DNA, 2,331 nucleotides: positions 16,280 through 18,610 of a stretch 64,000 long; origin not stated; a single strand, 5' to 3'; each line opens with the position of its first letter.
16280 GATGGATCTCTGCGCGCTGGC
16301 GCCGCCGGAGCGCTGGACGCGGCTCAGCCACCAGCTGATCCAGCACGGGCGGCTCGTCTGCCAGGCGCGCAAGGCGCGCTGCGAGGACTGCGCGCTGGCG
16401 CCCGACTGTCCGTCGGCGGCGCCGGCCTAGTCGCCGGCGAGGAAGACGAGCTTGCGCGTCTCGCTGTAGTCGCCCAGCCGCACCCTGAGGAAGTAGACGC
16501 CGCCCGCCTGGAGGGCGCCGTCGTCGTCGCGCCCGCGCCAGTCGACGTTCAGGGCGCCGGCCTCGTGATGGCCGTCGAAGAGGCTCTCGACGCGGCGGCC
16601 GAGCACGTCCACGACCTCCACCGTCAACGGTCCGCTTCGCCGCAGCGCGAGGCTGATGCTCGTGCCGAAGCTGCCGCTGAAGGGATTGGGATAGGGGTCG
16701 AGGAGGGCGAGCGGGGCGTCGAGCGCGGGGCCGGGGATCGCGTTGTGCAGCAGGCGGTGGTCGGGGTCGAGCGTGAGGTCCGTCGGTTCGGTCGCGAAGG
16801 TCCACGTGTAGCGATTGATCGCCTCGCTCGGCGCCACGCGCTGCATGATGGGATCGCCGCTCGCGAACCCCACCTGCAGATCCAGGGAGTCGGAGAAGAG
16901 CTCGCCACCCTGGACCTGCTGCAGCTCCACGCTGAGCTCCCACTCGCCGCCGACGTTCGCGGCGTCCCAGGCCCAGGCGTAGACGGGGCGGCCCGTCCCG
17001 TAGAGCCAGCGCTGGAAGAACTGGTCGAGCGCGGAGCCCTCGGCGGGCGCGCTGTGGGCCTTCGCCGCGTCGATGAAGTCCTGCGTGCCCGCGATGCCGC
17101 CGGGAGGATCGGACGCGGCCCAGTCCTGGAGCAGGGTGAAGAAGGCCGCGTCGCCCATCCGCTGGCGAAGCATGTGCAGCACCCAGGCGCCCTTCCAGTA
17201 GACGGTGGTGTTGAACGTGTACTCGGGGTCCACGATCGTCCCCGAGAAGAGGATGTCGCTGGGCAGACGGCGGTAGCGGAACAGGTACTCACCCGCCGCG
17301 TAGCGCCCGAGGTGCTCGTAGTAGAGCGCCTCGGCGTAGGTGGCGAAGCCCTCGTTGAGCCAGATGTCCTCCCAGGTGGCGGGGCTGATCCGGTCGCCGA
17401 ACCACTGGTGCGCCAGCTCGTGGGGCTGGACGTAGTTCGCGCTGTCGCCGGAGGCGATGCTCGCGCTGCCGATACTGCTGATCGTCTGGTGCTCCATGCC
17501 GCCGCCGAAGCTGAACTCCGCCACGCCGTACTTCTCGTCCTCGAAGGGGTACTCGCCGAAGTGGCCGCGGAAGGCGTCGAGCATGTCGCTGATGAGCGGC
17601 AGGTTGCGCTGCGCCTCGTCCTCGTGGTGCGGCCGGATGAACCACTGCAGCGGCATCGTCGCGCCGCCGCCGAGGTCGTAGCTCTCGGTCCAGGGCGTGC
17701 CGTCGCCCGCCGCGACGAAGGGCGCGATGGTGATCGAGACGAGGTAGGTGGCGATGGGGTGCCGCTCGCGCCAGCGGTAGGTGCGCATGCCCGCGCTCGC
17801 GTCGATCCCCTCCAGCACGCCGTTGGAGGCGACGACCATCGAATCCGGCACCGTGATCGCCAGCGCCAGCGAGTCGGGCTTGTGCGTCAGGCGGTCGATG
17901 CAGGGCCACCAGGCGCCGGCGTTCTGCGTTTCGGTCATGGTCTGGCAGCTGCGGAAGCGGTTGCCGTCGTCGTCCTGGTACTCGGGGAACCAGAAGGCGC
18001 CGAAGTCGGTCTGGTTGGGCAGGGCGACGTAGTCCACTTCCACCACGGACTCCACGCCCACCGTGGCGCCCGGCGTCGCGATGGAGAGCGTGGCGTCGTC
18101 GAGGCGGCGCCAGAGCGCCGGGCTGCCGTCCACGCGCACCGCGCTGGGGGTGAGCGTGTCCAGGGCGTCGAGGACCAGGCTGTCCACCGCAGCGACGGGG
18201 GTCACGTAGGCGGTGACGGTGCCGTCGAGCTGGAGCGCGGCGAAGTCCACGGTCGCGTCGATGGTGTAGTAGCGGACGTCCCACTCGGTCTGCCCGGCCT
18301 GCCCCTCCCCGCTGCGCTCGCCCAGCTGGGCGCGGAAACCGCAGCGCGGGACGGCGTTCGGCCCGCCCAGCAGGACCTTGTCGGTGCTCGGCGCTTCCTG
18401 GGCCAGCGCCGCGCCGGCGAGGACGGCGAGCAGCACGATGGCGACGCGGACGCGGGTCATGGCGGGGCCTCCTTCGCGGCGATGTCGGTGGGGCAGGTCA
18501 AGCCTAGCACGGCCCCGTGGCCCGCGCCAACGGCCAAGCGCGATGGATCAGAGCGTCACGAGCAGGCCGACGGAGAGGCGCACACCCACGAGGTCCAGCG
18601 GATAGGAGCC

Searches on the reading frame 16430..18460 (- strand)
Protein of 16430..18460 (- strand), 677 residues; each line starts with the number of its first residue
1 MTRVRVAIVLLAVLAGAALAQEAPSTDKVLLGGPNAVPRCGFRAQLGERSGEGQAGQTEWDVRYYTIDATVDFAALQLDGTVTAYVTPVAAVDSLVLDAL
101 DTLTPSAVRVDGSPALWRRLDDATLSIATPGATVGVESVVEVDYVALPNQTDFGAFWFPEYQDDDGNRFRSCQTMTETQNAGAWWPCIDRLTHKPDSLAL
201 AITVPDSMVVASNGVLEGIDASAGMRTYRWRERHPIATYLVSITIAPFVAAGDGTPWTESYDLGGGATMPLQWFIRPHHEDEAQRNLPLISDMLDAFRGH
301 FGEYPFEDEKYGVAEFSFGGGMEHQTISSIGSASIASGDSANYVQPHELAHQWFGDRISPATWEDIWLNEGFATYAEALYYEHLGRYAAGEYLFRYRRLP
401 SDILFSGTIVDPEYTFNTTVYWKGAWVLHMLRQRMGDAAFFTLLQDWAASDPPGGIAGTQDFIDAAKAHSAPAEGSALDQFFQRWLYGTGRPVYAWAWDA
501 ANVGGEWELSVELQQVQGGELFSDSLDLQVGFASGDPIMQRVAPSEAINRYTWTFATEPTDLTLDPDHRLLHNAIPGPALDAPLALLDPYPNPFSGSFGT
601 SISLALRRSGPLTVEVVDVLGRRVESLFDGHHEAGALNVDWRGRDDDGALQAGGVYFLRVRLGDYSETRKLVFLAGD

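Call 67: search_protein_families(library=pfam, proteins=[window:16430-18460:-], max_evalue=0.001)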
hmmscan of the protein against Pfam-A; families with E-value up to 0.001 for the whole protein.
window:16430-18460:- (677 aa): 3 families
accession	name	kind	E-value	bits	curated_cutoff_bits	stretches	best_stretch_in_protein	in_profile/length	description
PF01433.26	Peptidase_M1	-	1.2e-23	84.3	27.7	1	312-485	30-218/218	Peptidase family M1 domain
PF17900.6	Peptidase_M1_N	-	8.4e-10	39.5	25.8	1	64-240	4-186/186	Peptidase M1 N-terminal domain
PF13860.13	FlgD_ig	-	5.7e-06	26.7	27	1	609-660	22-73/79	FlgD Ig-like domain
